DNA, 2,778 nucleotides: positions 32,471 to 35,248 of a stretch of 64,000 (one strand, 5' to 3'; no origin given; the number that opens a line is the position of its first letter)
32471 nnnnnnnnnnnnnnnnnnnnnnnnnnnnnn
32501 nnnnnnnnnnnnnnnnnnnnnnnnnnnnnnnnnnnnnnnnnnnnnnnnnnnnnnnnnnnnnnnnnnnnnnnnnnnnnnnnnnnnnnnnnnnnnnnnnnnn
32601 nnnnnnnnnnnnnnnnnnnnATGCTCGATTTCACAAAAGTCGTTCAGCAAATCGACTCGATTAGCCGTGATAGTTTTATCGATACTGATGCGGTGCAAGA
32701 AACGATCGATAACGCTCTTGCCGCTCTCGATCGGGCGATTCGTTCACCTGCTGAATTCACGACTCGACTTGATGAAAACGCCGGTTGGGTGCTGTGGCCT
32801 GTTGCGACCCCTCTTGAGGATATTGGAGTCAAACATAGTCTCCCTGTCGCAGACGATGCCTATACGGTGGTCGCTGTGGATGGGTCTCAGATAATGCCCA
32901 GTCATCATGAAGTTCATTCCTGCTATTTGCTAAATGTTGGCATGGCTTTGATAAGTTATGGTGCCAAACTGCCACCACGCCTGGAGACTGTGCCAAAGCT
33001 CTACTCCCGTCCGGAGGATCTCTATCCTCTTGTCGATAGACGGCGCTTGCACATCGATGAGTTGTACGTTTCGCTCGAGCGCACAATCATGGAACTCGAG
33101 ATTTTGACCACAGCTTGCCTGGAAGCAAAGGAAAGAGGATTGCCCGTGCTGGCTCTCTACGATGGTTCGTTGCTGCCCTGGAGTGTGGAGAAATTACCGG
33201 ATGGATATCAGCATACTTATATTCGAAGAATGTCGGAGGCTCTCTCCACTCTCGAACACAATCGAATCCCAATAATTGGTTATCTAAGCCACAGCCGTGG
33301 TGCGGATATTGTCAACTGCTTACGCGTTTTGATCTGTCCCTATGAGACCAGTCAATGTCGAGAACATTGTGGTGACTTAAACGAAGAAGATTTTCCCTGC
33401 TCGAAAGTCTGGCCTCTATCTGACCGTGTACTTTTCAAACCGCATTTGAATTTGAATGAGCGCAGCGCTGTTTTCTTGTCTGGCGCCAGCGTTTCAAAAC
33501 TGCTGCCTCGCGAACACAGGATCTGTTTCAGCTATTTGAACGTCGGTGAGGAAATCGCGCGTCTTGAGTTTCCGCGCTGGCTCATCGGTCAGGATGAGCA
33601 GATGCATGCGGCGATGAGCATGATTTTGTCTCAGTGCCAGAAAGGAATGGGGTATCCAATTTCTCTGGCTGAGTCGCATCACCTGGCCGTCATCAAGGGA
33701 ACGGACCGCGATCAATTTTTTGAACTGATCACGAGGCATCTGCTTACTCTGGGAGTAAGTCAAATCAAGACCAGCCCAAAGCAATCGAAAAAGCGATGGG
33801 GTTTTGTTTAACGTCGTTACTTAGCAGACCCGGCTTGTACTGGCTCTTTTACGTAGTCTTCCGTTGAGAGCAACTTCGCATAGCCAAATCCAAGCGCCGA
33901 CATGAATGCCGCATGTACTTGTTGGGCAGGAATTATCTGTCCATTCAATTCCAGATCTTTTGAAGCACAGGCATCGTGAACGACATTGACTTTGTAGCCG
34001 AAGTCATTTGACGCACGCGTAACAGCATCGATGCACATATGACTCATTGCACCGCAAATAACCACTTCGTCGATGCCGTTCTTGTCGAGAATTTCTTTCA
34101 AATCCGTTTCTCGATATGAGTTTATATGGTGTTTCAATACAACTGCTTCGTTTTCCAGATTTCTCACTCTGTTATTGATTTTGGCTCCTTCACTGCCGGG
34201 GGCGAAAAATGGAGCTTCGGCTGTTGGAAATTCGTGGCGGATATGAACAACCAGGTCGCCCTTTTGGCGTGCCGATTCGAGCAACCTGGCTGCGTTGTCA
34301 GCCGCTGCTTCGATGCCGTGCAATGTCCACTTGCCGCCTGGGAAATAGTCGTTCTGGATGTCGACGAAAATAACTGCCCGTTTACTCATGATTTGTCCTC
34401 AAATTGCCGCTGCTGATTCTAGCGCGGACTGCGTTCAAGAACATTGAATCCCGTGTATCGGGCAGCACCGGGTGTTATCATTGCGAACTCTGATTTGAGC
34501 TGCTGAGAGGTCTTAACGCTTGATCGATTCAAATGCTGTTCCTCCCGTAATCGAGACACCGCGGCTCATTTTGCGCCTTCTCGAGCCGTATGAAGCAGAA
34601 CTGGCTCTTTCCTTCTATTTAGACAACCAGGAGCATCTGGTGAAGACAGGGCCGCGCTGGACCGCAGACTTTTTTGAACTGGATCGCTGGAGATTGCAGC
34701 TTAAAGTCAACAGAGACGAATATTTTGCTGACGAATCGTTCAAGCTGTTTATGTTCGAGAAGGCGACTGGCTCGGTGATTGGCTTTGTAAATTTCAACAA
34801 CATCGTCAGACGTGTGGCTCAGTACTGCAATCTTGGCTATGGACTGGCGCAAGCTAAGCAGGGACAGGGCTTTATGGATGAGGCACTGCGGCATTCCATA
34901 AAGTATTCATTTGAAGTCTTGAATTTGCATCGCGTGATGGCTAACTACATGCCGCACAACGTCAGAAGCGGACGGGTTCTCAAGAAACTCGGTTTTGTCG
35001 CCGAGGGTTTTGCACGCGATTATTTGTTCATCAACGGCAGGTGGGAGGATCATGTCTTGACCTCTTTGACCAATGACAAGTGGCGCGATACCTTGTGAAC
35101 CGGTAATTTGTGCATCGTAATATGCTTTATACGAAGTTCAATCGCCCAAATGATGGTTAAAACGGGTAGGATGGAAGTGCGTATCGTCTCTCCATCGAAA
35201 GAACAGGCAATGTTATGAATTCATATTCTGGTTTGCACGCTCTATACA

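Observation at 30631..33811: Degenerate-GGDEF/pseudokinase fusion translationally coupled to an orphan NurA nuclease, with a divergent XRE-zinc-ribbon gene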

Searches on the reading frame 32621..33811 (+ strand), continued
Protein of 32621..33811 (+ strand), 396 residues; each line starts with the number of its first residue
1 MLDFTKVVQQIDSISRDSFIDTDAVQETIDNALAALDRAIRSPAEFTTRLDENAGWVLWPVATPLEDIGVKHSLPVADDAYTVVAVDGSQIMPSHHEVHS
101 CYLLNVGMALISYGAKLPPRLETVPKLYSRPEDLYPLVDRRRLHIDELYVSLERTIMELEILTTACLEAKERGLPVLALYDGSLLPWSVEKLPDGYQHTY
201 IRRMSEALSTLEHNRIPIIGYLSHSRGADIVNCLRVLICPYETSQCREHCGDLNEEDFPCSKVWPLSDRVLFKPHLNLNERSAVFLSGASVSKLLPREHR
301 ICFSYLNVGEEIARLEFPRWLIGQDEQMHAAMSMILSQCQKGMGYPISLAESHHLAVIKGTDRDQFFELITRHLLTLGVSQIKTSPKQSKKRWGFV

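Call 19: search_protein_families(library=pfam, proteins=[L080:3949-5202:+, L080:5220-6293:+, L080:6334-6933:+, L080:6917-8101:+, L080:8098-8673:+, L080:8670-10268:+, L080:10279-11508:+, L080:11509-14070:+, L078:1544-2923:+, L078:4752-5372:+], max_evalue=0.01)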
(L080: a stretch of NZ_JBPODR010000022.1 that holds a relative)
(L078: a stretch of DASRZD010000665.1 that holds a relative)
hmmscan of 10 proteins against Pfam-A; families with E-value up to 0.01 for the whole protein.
L080:3949-5202:+ (417 aa): 3 families
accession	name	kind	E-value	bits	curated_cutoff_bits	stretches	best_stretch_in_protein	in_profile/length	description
PF02464.23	CinA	-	2e-57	193.6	23.5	1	257-409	2-154/155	Competence-damaged protein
PF00994.29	MoCF_biosynth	-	4.6e-35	120.9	26.6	1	7-172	1-143/144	Probable molybdopterin binding domain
PF18146.6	CinA_KH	-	1.3e-22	80.1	27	1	181-253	1-73/73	Damage-inducible protein CinA KH domain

L080:5220-6293:+ (357 aa): 8 families
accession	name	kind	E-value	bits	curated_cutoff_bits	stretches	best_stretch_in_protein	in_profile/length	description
PF00154.27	RecA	-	4.4e-144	479.1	27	1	20-281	1-262/262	recA bacterial DNA recombination protein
PF21096.2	RecA_C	-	6.2e-28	97.1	27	1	284-339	1-56/57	RecA C-terminal domain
PF08423.17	Rad51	-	8.9e-11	41.9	22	1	51-244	7-216/244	Rad51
PF06745.19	ATPase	-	2.3e-08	34.1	26.6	1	53-125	2-76/231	KaiC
PF01637.24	ATPase_2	-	0.00061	20.1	33.2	1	72-204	21-116/225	ATPase domain predominantly from Archaea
PF13479.12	AAA_24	-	0.0011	19.2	27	1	74-162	5-77/195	AAA domain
PF13481.12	AAA_25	-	0.0016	18.6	27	0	68-95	30-57/195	AAA domain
PF00004.35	AAA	-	0.0091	16.9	21.2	0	76-187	3-93/131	ATPase family associated with various cellular activities (AAA)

L080:6334-6933:+ (199 aa): 3 families
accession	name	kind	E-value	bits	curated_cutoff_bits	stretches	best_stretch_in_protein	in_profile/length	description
PF21982.2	RecX_HTH1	-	3e-16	59.5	26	1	61-100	1-40/40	RecX, first three-helix domain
PF02631.22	RecX_HTH2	-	1.1e-09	38.8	26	1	107-144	1-39/42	RecX, second three-helix domain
PF21981.2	RecX_HTH3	-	0.00018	22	26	1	156-193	5-48/48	RecX, third three-helix domain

L080:6917-8101:+ (394 aa): 2 families
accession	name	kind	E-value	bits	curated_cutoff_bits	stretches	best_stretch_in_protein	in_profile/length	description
PF09376.16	NurA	-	1.8e-34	119.8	21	1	86-357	2-254/254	NurA domain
PF20103.6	DUF6493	-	0.0098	15.5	25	0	2-80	8-84/317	Domain of unknown function (DUF6493)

L080:8098-8673:+ (191 aa): 1 family
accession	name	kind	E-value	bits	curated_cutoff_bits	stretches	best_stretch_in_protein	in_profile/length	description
PF09378.16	HAS-barrel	-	6.9e-09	36.1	25.2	1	6-93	1-87/90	HAS barrel domain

L080:8670-10268:+ (532 aa): 3 families
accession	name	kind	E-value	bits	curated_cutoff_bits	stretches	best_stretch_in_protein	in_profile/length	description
PF01935.23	DUF87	-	4.1e-30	106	23.2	1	131-363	2-220/220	Helicase HerA, central domain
PF09378.16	HAS-barrel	-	0.00054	20.4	25.2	1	26-88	22-81/90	HAS barrel domain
PF13401.12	AAA_22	-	0.0019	19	27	0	154-178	8-32/130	AAA domain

L080:10279-11508:+ (409 aa): 2 families
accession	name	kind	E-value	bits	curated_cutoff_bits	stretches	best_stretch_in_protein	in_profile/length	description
PF00149.33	Metallophos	-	2.7e-12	48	21.5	1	6-235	2-191/191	Calcineurin-like phosphoesterase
PF12850.12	Metallophos_2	-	0.0083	16.6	27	0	7-117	3-82/154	Calcineurin-like phosphoesterase superfamily domain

L080:11509-14070:+ (853 aa): 6 families
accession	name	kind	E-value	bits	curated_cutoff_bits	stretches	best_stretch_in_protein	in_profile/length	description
PF13476.12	AAA_23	-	5.1e-24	86.5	27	1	5-206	1-201/201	AAA domain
PF04423.19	Rad50_zn_hook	-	4.4e-08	33.3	24.3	1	409-458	2-51/52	Rad50 zinc hook motif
PF13558.12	SbcC_Walker_B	-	5.3e-06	27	27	1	753-813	26-89/90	SbcC/RAD50-like, Walker B motif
PF13555.12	AAA_29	-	1.7e-05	24.9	27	1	5-49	3-46/61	P-loop containing region of AAA domain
PF13304.12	AAA_21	-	0.0048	17.4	27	1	27-163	1-131/304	AAA domain, putative AbiEii toxin, Type IV TA system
PF13514.12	AAA_27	-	0.0065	16.5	22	0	5-115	5-110/206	AAA domain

L078:1544-2923:+ (459 aa): 2 families
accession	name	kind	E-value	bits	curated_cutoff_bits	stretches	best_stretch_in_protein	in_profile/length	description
PF01554.23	MatE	-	1.3e-63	213.9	24.9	2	31-190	1-160/161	MatE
PF03023.19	MurJ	-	3.6e-14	52.7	27.4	1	18-236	192-409/451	Lipid II flippase MurJ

L078:4752-5372:+ (206 aa): 0 families

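Call 32: search_solved_structures(query=A1, max_evalue=0.01, show_alignments=1)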
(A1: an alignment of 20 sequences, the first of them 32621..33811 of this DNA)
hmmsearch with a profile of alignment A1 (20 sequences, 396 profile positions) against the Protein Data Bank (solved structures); distinct sequences matched with E-value up to 0.01: 0.

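Call 57: predict_structure(alignment_id=A1)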
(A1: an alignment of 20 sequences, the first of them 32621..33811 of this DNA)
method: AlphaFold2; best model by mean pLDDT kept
length: 396 residues; sequences in the alignment: 20
mean_pLDDT: 85.2   pTM: 0.83
mean pLDDT of the five models: 85.2, 84.0, 83.6, 82.2, 80.3
residues with pLDDT >= 90: 229; 70-90: 106; 50-70: 39; < 50: 22
segments of 3 or more residues with pLDDT < 50: 15-19, 138-141, 383-388, 392-396
pLDDT, mean of each block of 10 residues (from residue 1): 57 50 83 96 95 89 94 94 96 64 92 94 89 61 69 95 97 96 92 90 97 97 86 93 84 84 90 94 94 93 95 96 90 96 92 88 75 67 50 41
secondary structure, 60 per line:
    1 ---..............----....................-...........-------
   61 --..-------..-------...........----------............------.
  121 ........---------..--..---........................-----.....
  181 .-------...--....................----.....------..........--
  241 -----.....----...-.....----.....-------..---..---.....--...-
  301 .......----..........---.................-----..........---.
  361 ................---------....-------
elements in order: H4-17 H22-41 H43-53 E81-91 E102-113 E120-128 H147-170 E176-181 H194-213 E218-222 H229-238 H246-250 H259-263 H268-272 H290-294 E301-307 E312-318 H325-341 H347-356 H360-376 H386-389

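Call 60: fold_search(model_id=the predicted structure, library=pdb)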
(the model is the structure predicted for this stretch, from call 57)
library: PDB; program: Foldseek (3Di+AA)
matches with E <= 10: 649; with E <= 0.001: 10
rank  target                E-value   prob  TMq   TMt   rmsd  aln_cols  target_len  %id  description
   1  9dhx_A                2.8e-04  1.00  0.29  0.19  11.9       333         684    9  human Argonaute2 R315V/H316A - miR-122 in complex with a fully complementary target (released 2026-03-04)
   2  4w5t_A                3.4e-04  0.99  0.28  0.16  11.0       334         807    8  The Crystal Structure of Human Argonaute2 Bound to a Guide and Target RNA Containing Seed Pairing from 2-7 (released 2014-11-12)
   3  6ozo_A                4.2e-04  0.99  0.26  0.38  11.9       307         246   11  Crystal structure of Mus musculus (Mm) Endonuclease V in complex with a 23mer RNA oligo containing an inosine after a  (released 2019-09-04)
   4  4z4h_A                5.7e-04  0.99  0.27  0.16  10.3       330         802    9  Human Argonaute2 A481T Mutant Bound to t1-A Target RNA (released 2015-09-23)
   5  2f8s_A                6.3e-04  0.99  0.24  0.16   8.5       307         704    9  Crystal structure of Aa-Ago with externally-bound siRNA (released 2006-10-31)
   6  5ki6_A                6.3e-04  0.97  0.26  0.15  12.0       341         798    8  Human Argonaute-2 bound to a guide RNA with a nucleobase modification at position 1 (released 2016-07-20)
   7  4z4g_A                6.7e-04  0.98  0.27  0.16  10.4       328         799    9  Human Argonaute2 Bound to t1-Inosine Target RNA (released 2015-09-23)
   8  6cbd_A                7.5e-04  0.98  0.29  0.17  10.7       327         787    8  Crystal Structure of Human Argonaute2 Bound to Three Tryptophans (released 2018-04-18)
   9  4z4f_A                8.4e-04  0.98  0.28  0.16  10.5       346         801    8  Human Argonaute2 Bound to t1-DAP Target RNA (released 2015-09-23)
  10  9rwz_A                8.4e-04  0.97  0.27  0.15  11.1       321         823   10  ZSWIM8-CUL3 complex bound to AGO2-miR-7-CYRANO (released 2026-03-18)
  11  9k6r_A                1.2e-03  0.98  0.28  0.24  11.7       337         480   10  Cryo-EM Structure of hAGO2D669A-siRNA-target (14-nt, uni-lobed) (released 2025-06-25)
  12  6n4o_A                1.4e-03  0.96  0.27  0.16  12.2       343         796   10  Human Argonaute2-miR-122 bound to a seed and supplementary paired target (released 2019-05-08)
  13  8d6j_A                1.4e-03  0.96  0.26  0.15  10.8       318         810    9  Human Ago2 bound to miR122(21nt) with PIWI loop swapped to AtAgo10 sequence (released 2023-05-03)
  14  4kxt_A                1.5e-03  0.95  0.26  0.15  10.8       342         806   10  Structure of human ARGONAUTE1 in complex with guide RNA (released 2013-07-31)
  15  4dch                  1.5e-03  0.84  0.16  0.15  12.2       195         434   11  Insights into Glucokinase Activation Mechanism: Observation of Multiple Distinct Protein Conformations (released 2012-02-08)
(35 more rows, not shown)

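Call 61: search_solved_structures(query=A4, max_evalue=10, show_alignments=2)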
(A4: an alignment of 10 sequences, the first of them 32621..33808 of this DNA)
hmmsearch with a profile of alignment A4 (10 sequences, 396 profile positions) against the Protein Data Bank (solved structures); distinct sequences matched with E-value up to 10: 3.
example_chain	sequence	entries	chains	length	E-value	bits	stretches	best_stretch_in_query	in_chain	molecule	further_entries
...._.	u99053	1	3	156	2.5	10.1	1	6-96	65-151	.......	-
6eup_A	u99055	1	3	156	2.5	10.1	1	6-96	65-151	Adhesin A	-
8rz0_A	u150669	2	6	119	2.6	10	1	8-78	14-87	RH5-34EM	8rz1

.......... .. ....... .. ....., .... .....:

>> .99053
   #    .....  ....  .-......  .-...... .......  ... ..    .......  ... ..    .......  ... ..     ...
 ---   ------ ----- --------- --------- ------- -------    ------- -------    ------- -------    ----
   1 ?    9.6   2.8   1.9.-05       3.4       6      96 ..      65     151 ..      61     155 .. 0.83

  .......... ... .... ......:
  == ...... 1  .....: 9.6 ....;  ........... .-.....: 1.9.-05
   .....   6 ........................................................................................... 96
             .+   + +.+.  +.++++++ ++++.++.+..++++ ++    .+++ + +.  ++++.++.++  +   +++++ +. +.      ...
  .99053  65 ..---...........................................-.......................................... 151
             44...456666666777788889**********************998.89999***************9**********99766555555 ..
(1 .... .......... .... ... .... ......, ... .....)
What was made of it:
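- On NurA nuclease family (PF09376): Family profiles find no NurA chain in the PDB by sequence (calls 32, 61).
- Closest known: Bacterial NurA of HerA-NurA. Different: No sequence match to any solved NurA was found (calls 32, 61).
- Tried and rejected: NurA profiles against PDB sequences (calls 32, 61): no NurA chain was found.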

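Call 65: search_protein_families(library=pfam, proteins=[L035:2508-3020:+, L035:2728-3303:+, L035:3304-4725:+, L035:4769-6961:+, L077:2715-3500:-, L077:4150-5733:-, L017:5306-6355:+], max_evalue=0.001)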
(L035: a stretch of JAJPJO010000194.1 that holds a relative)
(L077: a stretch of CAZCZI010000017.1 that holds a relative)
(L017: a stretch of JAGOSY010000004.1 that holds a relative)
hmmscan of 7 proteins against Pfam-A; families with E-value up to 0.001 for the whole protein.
L035:2508-3020:+ (170 aa): 0 families

L035:2728-3303:+ (191 aa): 7 families
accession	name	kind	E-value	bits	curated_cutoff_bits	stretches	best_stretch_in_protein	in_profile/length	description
PF07719.23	TPR_2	-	1.8e-08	34.3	27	1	106-136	4-34/34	Tetratricopeptide repeat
PF14559.12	TPR_19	-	1.8e-06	28.6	25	0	124-177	12-65/68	Tetratricopeptide repeat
PF00515.34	TPR_1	-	2.1e-06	27.8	27.8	1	108-136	6-34/34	Tetratricopeptide repeat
PF13181.12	TPR_8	-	3.1e-06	27.4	25.7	1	107-136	5-34/34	Tetratricopeptide repeat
PF13428.12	TPR_14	-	9.9e-06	26.2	23.5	1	106-145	4-43/44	Tetratricopeptide repeat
PF13414.12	TPR_11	-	2e-05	24.6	26.8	1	110-137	1-28/42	TPR repeat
PF23914.1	TPR_CcmH_CycH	-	0.00026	21.3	42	0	108-159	55-109/158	Cytochrome c-type biogenesis protein H TPR domain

L035:3304-4725:+ (473 aa): 1 family
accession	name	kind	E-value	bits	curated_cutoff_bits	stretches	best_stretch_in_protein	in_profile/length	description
PF20530.3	DUF6745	-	1.2e-51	175.3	27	1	311-472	44-205/206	Domain of unknown function (DUF6745)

L035:4769-6961:+ (730 aa): 13 families
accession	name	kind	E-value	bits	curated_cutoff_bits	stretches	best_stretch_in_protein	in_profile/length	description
PF13424.12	TPR_12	-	2.9e-58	194.4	30.1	7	229-303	3-77/77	Tetratricopeptide repeat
PF13374.12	TPR_10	-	2.4e-46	154.9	27.5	4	229-268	2-41/42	Tetratricopeptide repeat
PF24885.1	TPR_NPHP3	-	3.9e-40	138.2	100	3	95-218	91-214/239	Nephrocystin-3 TPR domain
PF07719.23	TPR_2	-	5e-20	70.3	27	0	274-302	4-32/34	Tetratricopeptide repeat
PF00515.34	TPR_1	-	7.2e-16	57.7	27.8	0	275-303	5-33/34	Tetratricopeptide repeat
PF13181.12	TPR_8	-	1.4e-14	53.4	25.7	0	145-176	1-32/34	Tetratricopeptide repeat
PF17874.7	TPR_MalT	-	8e-13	48.8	45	0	84-141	103-158/336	MalT-like TPR region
PF13432.12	TPR_16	-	1.1e-10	42.1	32.7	0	254-300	15-60/65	Tetratricopeptide repeat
PF14559.12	TPR_19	-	8.6e-08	32.8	25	0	353-385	23-55/68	Tetratricopeptide repeat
PF10516.15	SHNi-TPR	-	4.5e-06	26.5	21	0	286-306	16-36/38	SHNi-TPR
PF25058.1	ARM_TT21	-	3.1e-05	24.4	27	0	568-632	20-90/155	Tetratricopeptide repeat protein 21 ARM repeat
PF13176.12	TPR_7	-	0.00016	21.9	27.9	0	276-304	4-32/36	Tetratricopeptide repeat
PF13431.12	TPR_17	-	0.00032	21.2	24.4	0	317-333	17-33/34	Tetratricopeptide repeat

L077:2715-3500:- (261 aa): 0 families

L077:4150-5733:- (527 aa): 1 family
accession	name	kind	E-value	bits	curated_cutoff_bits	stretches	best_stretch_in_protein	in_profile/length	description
PF01266.30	DAO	-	8.3e-59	200.3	27.9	1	108-464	3-353/353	FAD dependent oxidoreductase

L017:5306-6355:+ (349 aa): 2 families
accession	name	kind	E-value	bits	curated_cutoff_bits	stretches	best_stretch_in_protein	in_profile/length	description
PF00484.24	Pro_CA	-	2.1e-39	135.7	25.7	1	181-334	1-156/156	Carbonic anhydrase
PF01035.26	DNA_binding_1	-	1.8e-16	60.2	27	1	6-93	5-81/81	6-O-methylguanine DNA methyltransferase, DNA binding domain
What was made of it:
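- The same gap accepts unrelated genes in other species: TPR/DUF6745 genes in L035 and a DAO oxidoreductase in L077 (call 65).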

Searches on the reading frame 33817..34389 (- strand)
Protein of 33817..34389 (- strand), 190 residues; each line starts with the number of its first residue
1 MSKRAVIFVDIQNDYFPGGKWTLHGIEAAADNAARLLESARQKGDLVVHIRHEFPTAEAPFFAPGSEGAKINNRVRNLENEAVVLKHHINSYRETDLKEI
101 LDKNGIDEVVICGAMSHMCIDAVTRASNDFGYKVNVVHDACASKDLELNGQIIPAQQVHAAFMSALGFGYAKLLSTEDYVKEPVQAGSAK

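Call 3: search_protein_families(library=pfam, proteins=[window:33817-34389:-], max_evalue=1)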
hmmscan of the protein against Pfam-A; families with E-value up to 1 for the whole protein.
window:33817-34389:- (190 aa): 3 families
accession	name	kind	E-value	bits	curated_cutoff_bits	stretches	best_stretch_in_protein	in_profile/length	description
PF00857.26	Isochorismatase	-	5.6e-36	124.7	27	1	5-147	2-154/175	Isochorismatase domain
PF01710.22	HTH_Tnp_IS630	-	0.13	12.7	21.3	1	69-121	47-97/119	Transposase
PF14627.12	DUF4453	-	0.21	12.2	26.1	1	131-175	38-83/109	Domain of unknown function (DUF4453)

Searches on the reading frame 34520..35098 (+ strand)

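Call 3: search_protein_families(library=pfam, proteins=[window:34520-35098:+], max_evalue=1)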
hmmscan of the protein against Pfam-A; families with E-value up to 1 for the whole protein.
window:34520-35098:+ (192 aa): 4 families
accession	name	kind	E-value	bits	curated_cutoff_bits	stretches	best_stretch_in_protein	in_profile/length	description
PF13302.13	Acetyltransf_3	-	8.7e-23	82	25.4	1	15-160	1-138/138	Acetyltransferase (GNAT) domain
PF00583.31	Acetyltransf_1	-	1.4e-07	32.2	20.7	1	65-159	24-116/116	Acetyltransferase (GNAT) family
PF13420.13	Acetyltransf_4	-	1.7e-06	28.6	24.3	1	76-179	51-154/155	Acetyltransferase (GNAT) domain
PF13523.12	Acetyltransf_8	-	0.014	15.4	27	1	111-163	89-141/145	Acetyltransferase (GNAT) domain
